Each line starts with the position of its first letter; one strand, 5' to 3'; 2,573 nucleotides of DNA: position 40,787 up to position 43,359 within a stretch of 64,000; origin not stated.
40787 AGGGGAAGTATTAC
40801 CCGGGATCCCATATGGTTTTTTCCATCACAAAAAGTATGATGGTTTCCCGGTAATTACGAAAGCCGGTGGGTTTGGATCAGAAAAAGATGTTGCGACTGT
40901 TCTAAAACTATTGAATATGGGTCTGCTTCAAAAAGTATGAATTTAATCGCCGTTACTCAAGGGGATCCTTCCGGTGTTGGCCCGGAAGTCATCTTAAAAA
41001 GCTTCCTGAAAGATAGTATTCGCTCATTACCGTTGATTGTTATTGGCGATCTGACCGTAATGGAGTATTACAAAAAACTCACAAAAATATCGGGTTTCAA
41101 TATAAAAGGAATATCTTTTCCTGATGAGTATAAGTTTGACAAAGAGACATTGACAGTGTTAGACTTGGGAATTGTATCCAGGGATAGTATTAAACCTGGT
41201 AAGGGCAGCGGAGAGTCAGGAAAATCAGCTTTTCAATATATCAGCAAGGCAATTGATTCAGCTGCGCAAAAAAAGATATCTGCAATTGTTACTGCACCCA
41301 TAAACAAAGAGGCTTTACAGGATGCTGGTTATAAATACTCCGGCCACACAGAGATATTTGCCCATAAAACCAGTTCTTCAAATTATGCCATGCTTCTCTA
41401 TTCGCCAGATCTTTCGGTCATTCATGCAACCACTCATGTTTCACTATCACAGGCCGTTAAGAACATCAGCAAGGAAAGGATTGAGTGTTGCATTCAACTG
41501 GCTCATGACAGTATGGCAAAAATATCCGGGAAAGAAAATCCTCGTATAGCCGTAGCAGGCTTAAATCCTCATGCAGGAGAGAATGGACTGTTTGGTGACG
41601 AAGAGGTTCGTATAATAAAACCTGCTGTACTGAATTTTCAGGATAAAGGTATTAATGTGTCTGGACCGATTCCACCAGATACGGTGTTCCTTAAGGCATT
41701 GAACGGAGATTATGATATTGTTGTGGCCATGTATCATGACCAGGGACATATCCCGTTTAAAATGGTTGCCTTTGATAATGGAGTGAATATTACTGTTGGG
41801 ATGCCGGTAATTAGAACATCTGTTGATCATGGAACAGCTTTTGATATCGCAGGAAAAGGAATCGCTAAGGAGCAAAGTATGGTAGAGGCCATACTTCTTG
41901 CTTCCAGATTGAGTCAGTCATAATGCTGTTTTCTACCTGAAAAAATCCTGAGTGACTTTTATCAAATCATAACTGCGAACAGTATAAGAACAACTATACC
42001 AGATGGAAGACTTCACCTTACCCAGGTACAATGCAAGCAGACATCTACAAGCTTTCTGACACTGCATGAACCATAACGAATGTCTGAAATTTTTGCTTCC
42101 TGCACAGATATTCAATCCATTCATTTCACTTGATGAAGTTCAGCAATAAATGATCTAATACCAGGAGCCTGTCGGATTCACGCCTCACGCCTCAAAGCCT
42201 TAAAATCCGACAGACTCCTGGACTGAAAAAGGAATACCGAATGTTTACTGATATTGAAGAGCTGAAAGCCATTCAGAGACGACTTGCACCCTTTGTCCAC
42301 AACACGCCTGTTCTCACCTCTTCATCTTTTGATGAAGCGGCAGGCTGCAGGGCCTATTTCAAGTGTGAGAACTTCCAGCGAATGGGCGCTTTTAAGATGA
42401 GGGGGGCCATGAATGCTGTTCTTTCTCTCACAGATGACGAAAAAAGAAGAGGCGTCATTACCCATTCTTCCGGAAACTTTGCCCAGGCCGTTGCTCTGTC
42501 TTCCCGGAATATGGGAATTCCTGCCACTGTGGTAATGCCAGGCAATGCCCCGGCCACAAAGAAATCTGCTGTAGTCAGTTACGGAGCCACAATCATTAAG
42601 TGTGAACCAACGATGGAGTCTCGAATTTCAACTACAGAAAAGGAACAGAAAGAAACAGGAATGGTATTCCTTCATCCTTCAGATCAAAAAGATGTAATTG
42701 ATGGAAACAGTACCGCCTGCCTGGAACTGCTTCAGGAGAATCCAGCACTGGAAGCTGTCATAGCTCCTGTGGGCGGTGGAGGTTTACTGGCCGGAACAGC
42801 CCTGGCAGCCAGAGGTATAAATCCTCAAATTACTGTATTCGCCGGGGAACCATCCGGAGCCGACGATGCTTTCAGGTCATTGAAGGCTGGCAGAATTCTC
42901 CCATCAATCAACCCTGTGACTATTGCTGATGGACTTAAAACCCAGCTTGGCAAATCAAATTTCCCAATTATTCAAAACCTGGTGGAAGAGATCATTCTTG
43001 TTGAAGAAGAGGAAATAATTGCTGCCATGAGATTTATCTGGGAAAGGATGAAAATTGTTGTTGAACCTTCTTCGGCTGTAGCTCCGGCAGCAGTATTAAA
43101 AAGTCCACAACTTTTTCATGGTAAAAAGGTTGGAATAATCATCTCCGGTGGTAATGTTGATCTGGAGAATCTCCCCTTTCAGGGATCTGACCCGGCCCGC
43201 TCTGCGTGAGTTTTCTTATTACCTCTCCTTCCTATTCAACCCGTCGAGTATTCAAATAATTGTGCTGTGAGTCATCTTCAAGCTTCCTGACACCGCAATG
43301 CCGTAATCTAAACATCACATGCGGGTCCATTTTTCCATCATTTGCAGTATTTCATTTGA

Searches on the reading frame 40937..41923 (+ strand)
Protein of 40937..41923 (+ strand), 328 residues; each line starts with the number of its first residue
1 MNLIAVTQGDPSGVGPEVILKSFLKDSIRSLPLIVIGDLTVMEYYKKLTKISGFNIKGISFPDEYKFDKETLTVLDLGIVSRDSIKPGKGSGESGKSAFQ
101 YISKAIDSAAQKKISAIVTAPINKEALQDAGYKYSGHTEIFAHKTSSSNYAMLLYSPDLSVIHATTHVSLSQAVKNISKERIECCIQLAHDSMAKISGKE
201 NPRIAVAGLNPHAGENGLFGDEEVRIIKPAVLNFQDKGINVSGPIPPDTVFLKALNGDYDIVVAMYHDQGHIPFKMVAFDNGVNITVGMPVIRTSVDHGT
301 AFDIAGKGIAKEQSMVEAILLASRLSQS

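Call 3: search_protein_families(library=pfam, proteins=[window:40937-41923:+], max_evalue=0.01)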
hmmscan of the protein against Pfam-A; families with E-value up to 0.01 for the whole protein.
window:40937-41923:+ (328 aa): 1 family
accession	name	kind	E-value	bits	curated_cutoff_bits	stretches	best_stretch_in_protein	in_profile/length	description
PF04166.17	PdxA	-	2.2e-111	372.3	27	1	33-322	5-286/286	Pyridoxal phosphate biosynthetic protein PdxA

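Call 4: search_protein_families(library=padloc, proteins=[window:40937-41923:+], max_evalue=0.001)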
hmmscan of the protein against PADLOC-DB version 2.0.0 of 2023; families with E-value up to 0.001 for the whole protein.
window:40937-41923:+ (328 aa): 0 families

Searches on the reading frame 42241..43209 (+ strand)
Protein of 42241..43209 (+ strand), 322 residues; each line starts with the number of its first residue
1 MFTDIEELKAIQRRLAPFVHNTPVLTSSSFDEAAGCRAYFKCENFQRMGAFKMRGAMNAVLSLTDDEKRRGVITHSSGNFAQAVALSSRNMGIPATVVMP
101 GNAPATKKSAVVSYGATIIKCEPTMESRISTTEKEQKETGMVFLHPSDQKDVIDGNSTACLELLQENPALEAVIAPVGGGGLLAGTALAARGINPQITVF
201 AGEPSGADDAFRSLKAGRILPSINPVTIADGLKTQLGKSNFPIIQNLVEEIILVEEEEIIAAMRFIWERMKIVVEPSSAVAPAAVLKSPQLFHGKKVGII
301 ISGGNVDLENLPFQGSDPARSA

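Call 9: search_protein_families(library=pfam, proteins=[window:42241-43209:+], max_evalue=0.001)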
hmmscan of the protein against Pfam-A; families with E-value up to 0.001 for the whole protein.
window:42241-43209:+ (322 aa): 1 family
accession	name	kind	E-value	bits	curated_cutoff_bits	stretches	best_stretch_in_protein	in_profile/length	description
PF00291.31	PALP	-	4.2e-74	250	35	1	17-303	3-295/295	Pyridoxal-phosphate dependent enzyme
